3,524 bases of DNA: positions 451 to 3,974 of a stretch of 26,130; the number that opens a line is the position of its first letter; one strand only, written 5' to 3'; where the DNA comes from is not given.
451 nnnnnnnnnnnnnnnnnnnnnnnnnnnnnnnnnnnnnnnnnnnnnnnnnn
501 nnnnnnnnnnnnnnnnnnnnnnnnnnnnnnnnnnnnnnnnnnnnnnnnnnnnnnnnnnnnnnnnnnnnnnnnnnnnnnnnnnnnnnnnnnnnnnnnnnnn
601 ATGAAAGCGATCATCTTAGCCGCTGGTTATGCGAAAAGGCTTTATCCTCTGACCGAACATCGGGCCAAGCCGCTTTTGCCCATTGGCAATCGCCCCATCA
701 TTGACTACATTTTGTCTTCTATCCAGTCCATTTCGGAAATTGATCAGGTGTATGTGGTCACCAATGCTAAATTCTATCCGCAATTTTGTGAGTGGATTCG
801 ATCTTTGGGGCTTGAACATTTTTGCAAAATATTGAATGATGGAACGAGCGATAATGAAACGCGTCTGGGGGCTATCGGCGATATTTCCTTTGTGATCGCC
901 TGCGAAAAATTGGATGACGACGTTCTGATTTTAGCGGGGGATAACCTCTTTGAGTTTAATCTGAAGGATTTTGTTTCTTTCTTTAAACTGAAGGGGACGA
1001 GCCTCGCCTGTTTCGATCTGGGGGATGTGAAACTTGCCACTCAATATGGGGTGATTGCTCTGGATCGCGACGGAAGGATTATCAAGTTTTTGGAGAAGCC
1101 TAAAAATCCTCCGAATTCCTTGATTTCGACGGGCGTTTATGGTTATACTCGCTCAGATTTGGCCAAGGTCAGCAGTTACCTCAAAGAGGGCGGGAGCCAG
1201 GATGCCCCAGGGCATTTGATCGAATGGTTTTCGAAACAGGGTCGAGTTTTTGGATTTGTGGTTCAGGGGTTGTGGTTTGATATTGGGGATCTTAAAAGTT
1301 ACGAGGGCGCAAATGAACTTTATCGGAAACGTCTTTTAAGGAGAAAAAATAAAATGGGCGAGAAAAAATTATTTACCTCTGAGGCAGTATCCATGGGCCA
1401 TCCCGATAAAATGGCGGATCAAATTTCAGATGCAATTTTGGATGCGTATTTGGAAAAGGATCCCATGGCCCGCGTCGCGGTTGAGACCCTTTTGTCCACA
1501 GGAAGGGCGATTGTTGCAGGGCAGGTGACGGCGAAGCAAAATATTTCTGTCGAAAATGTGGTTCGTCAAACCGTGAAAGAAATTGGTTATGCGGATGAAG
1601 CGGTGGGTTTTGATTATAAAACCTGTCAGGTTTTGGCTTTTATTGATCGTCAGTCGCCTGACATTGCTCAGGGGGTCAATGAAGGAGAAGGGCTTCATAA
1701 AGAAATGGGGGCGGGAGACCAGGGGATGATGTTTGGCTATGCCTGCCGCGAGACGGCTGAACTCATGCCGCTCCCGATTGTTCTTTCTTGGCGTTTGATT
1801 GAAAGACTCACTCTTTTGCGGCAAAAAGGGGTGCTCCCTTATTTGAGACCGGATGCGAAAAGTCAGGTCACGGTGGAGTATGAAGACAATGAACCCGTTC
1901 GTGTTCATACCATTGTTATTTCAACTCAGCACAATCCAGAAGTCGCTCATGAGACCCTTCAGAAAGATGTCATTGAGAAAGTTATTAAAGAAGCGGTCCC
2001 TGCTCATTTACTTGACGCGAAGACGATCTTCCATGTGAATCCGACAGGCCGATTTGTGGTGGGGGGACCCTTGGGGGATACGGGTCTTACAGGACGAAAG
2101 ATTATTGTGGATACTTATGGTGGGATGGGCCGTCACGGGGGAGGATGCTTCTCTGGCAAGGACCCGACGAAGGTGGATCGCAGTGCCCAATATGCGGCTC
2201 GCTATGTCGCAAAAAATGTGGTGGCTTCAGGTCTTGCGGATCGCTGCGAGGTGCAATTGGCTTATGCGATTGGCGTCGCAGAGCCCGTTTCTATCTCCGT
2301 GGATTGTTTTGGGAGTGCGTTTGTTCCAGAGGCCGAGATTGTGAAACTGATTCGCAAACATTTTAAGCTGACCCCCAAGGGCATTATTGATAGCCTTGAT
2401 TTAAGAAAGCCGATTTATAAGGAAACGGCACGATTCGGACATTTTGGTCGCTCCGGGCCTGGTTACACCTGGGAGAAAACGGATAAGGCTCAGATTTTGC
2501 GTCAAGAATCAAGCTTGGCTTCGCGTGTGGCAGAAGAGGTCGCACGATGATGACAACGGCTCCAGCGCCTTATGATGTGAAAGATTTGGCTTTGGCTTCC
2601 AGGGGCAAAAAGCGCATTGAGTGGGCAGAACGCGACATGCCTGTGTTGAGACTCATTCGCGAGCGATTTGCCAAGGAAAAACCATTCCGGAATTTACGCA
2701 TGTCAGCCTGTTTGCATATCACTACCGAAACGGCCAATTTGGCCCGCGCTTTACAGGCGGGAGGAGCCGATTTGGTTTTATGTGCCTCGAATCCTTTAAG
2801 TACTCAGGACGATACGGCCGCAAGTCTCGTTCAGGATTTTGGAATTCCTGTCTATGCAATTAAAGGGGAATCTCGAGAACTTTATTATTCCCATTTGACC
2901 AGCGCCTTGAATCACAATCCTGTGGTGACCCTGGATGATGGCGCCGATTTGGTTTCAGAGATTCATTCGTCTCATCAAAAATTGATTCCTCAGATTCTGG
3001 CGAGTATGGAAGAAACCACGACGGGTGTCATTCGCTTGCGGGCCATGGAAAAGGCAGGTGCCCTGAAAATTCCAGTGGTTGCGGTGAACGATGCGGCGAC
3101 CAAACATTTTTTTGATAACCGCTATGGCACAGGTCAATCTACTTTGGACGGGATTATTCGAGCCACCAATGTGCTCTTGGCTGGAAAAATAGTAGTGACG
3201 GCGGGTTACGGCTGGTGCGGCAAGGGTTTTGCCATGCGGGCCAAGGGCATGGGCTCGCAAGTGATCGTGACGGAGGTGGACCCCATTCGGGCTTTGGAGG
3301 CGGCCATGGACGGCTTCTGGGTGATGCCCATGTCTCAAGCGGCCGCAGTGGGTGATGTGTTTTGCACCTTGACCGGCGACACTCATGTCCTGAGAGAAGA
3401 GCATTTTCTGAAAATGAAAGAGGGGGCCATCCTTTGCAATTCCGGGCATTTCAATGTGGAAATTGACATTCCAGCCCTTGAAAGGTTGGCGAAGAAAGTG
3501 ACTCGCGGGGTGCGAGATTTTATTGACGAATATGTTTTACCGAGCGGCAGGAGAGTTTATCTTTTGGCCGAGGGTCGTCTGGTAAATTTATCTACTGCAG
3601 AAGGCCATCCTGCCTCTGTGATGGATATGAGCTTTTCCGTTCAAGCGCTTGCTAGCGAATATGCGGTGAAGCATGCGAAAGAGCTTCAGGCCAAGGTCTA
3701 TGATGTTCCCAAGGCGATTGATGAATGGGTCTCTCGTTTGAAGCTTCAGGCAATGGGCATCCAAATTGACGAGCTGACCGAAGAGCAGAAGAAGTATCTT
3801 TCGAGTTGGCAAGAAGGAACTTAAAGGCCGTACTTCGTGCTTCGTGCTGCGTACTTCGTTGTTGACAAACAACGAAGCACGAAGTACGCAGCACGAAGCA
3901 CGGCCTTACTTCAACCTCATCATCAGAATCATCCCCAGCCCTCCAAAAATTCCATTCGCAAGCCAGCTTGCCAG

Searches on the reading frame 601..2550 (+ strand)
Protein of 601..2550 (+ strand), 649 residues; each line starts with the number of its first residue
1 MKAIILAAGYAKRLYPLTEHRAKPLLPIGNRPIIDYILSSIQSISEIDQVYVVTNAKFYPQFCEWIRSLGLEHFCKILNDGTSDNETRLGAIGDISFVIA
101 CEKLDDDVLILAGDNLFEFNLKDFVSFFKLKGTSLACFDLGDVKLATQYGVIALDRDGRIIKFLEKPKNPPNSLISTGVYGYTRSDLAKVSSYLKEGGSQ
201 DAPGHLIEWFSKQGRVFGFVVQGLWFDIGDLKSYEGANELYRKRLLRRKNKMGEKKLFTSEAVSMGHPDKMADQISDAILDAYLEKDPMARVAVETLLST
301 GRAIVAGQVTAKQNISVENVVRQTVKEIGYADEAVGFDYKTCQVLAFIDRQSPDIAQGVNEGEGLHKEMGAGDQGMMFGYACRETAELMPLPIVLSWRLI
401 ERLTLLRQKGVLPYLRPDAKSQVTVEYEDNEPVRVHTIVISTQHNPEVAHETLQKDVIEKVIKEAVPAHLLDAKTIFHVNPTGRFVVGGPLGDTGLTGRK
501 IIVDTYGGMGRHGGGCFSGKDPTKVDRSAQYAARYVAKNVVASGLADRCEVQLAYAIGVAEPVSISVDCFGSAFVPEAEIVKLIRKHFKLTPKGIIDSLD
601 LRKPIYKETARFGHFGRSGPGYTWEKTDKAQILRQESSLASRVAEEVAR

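Call 15: search_protein_families(library=pfam, proteins=[window:601-2550:+])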
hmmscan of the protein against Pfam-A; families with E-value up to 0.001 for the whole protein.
window:601-2550:+ (649 aa): 6 families
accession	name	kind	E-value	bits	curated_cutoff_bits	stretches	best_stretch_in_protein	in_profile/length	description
PF02773.21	S-AdoMet_synt_C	-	1.8e-65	219.5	25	1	487-626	1-138/138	S-adenosylmethionine synthetase, C-terminal domain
PF02772.21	S-AdoMet_synt_M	-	1.9e-49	167.2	29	1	368-485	1-120/120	S-adenosylmethionine synthetase, central domain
PF00438.25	S-AdoMet_synt_N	-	1.1e-39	135.4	33.1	1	256-353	2-99/99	S-adenosylmethionine synthetase, N-terminal domain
PF00483.29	NTP_transferase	-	1.2e-38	133.5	21.2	1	2-242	1-243/245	Nucleotidyl transferase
PF12804.13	NTP_transf_3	-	3.9e-08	34.1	27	1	3-70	1-59/160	MobA-like NTP transferase domain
PF02348.25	CTP_transf_3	-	0.00015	22.1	22.6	1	22-67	15-60/217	Cytidylyltransferase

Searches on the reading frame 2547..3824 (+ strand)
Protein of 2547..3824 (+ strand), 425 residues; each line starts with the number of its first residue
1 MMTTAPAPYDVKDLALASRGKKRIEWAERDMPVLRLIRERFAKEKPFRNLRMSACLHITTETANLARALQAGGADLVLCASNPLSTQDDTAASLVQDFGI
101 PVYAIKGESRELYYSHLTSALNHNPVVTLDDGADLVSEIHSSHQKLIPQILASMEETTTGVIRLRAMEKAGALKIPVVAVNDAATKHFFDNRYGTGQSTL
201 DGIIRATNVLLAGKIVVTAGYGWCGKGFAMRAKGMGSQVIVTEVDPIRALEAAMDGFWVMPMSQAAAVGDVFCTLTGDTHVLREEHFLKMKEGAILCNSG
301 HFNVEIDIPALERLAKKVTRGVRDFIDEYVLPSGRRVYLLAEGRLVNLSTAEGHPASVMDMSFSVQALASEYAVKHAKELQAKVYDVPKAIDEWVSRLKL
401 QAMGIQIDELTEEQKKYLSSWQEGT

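Call 15: search_protein_families(library=pfam, proteins=[window:2547-3824:+])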
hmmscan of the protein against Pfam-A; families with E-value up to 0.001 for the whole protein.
window:2547-3824:+ (425 aa): 4 families
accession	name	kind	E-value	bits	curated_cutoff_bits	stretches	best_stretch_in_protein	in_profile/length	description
PF05221.23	AdoHcyase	-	2.3e-61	208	25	2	9-144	2-141/299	S-adenosyl-L-homocysteine hydrolase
PF00670.27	AdoHcyase_NAD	-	4.9e-53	180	27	1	191-352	1-161/162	S-adenosyl-L-homocysteine hydrolase, NAD binding domain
PF02826.25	2-Hacid_dh_C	-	2.1e-07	31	25.1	1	210-301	33-128/178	D-isomer specific 2-hydroxyacid dehydrogenase, NAD binding domain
PF07991.19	KARI_N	-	2e-06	27.9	20.6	1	211-306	2-101/165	Acetohydroxy acid isomeroreductase, NADPH-binding domain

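Call 18: find_encoding_contigs(protein=window:2547-3824:+, flank=10000, max_places=10)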
Protein window:2547-3824:+ (425 aa): 2 contigs read that carry it; 2 places shown.
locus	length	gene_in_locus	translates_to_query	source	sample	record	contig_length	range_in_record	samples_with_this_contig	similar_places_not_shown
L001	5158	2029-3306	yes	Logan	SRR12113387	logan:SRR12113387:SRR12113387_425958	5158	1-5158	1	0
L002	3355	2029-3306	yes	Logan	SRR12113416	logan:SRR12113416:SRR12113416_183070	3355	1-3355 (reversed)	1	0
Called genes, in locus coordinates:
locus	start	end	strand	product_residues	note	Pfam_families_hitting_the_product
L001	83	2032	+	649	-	PF00483:NTP_transferase, PF12804:NTP_transf_3, PF00438:S-AdoMet_synt_N, PF02772:S-AdoMet_synt_M, PF02773:S-AdoMet_synt_C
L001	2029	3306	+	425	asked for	PF05221:AdoHcyase, PF02826:2-Hacid_dh_C (weak), PF00670:AdoHcyase_NAD, PF07991:KARI_N (weak)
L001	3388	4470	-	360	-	PF03739:LptF_LptG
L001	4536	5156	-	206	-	?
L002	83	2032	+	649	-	PF00483:NTP_transferase, PF12804:NTP_transf_3, PF00438:S-AdoMet_synt_N, PF02772:S-AdoMet_synt_M, PF02773:S-AdoMet_synt_C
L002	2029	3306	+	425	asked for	PF05221:AdoHcyase, PF02826:2-Hacid_dh_C (weak), PF00670:AdoHcyase_NAD, PF07991:KARI_N (weak)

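Call 19: find_related_loci(query=window:2547-3824:+, collection=genome_contigs, flank=10000)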
Query window:2547-3824:+ (425 aa) in genome_contigs; peptide patterns used: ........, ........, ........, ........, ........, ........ (x = any residue, [..] = any of these).
599 stretches matched a pattern (row limit reached: there are more); 599 encode a relative of the query (tblastn E <= 1e-3); the best 80 are kept; 80 distinct loci.
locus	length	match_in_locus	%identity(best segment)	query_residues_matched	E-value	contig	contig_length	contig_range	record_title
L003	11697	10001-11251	72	9-425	0e+0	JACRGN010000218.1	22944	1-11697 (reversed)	MAG: Nitrospinota bacterium isolate NC_groundwater_1752_Pr3_B-0.1um_39_30 SR-2_scaffold_141_2045832, whole genome shotgu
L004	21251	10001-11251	73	9-425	0e+0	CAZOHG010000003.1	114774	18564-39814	MAG TPA_asm: uncultured Deferribacteres bacterium isolate SRP163575_co3_314 genome assembly, contig: NODE_85_length_1147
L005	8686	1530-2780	71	9-425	0e+0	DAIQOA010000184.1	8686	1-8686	MAG TPA_asm: bacterium isolate CTOTU7659 NODE_12718_length_8686_cov_6.244120, whole genome shotgun sequence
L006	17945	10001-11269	68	2-425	0e+0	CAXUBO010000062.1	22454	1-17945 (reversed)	MAG TPA_asm: uncultured Armatimonadales bacterium isolate public_SRR14722165_metawrap_bin.3 genome assembly, contig: pub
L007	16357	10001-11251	67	9-425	0e+0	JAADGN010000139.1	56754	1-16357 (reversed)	MAG: Chloroflexota bacterium isolate M_MetaBat.120 contig-127_455, whole genome shotgun sequence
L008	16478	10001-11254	68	8-425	0e+0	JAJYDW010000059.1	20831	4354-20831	MAG: Planctomycetota bacterium isolate DBS1-1.bin122 NODE_4194_length_20831_cov_2.280526, whole genome shotgun sequence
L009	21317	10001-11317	66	10-425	0e+0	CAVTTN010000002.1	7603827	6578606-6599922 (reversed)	MAG: uncultured Planctomycetota bacterium isolate MFD09671.bin.2.6 genome assembly, contig: contig_5745, whole genome sh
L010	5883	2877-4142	68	1-425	0e+0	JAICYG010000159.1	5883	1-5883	MAG: Thermoleophilia bacterium isolate LS_ISSM_2_bin.16 k141_4886946_length_5883_cov_15.3626, whole genome shotgun seque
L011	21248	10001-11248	69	9-425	0e+0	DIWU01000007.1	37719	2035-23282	MAG TPA_asm: bacterium UBP14_UBA6098 isolate UBA6098 UBA6098_contig_3334, whole genome shotgun sequence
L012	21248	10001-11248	67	9-425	0e+0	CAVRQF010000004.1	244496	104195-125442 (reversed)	MAG: uncultured Actinomycetota bacterium isolate MFD04967.bin.2.33 genome assembly, contig: contig_25498, whole genome s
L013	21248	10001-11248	67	9-425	0e+0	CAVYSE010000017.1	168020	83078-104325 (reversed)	MAG: candidate division FCPU426 bacterium isolate MFD05580.bin.1.91 genome assembly, contig: contig_41101, whole genome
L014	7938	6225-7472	67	9-425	0e+0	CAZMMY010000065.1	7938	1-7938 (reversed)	MAG TPA_asm: uncultured bacterium isolate SRP342105_co1_337 genome assembly, contig: NODE_12791_length_7938_cov_3.721680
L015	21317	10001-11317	67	10-425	0e+0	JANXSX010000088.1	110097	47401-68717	MAG: Isosphaeraceae bacterium isolate 338R_metabat_119 338R_k141_1094128, whole genome shotgun sequence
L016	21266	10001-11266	66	4-425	0e+0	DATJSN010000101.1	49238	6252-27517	MAG TPA_asm: Phycisphaerae bacterium isolate SMAG_U14994 k141_2671710, whole genome shotgun sequence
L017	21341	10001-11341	65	2-425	0e+0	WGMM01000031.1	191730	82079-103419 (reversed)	MAG: bacterium isolate RI_372 c_000000000907, whole genome shotgun sequence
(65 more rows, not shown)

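Call 35: find_related_loci(query=window:2547-3824:+, collection=metagenome_contigs, flank=10000)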
Query window:2547-3824:+ (425 aa) in metagenome_contigs; peptide patterns used: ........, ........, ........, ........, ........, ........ (x = any residue, [..] = any of these).
600 stretches matched a pattern (row limit reached: there are more); 593 encode a relative of the query (tblastn E <= 1e-3); the best 80 are kept; 80 distinct loci.
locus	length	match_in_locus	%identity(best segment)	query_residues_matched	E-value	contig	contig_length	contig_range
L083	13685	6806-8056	73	9-425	0e+0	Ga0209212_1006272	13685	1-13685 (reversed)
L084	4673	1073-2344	71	2-425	0e+0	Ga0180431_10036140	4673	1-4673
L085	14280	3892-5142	71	9-425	0e+0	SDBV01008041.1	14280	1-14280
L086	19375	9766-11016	71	9-425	0e+0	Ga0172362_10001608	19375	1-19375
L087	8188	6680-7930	69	9-425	0e+0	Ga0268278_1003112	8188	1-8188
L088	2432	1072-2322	69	9-425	0e+0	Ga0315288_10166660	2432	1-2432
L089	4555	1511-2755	68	9-425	0e+0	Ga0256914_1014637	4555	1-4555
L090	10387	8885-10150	67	1-425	0e+0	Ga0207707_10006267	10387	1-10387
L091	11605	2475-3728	68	8-425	0e+0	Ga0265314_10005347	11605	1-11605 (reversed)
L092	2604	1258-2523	67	1-425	0e+0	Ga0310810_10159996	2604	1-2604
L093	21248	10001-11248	65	9-425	0e+0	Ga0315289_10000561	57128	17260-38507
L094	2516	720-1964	66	10-425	0e+0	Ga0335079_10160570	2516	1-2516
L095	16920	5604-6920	66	10-425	0e+0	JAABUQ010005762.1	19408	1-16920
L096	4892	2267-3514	67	9-425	0e+0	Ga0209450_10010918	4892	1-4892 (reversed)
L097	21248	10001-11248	66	9-425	0e+0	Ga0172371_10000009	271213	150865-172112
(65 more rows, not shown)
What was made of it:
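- Tried and rejected: Close relatives through AhcY: the GTDB-genome and JGI-metagenome scans gave nothing above 73% identity (calls 19, 35).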

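Call 56: list_cluster_members(proteins=[window:2547-3824:+, window:8481-9683:+, window:18461-19861:+, window:3906-4988:-])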
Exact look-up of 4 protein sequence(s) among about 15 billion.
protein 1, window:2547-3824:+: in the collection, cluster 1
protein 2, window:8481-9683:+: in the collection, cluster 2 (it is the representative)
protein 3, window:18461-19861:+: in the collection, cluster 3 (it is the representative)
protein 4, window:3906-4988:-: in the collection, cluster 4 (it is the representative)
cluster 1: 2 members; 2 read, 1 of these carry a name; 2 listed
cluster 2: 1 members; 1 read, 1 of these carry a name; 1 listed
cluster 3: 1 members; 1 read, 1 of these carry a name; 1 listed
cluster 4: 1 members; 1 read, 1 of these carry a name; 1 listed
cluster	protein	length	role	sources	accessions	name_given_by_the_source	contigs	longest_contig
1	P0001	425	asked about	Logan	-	-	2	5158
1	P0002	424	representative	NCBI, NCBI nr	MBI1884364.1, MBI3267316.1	MAG: adenosylhomocysteinase [Chlamydiae bacterium] | adenosylhomocysteinase [Chlamydiota bacterium]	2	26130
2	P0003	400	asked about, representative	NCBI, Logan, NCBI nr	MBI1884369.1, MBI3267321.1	MAG: phosphoglycerate kinase [Chlamydiae bacterium] | phosphoglycerate kinase [Chlamydiota bacterium]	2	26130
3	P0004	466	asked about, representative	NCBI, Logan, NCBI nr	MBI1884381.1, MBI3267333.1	MAG: aspartate ammonia-lyase [Chlamydiae bacterium] | aspartate ammonia-lyase [Chlamydiota bacterium]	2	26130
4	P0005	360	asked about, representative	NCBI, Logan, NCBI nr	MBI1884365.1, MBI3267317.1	MAG: LptF/LptG family permease [Chlamydiae bacterium] | LptF/LptG family permease [Chlamydiota bacterium]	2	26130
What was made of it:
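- On STRR (cyanobacterial): NCBI names the contig's proteins 'Chlamydiae/Chlamydiota bacterium' (call 56).
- Closest known: STRR. Different: The host is a MAG labelled Chlamydiota, not a cyanobacterium (call 56).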
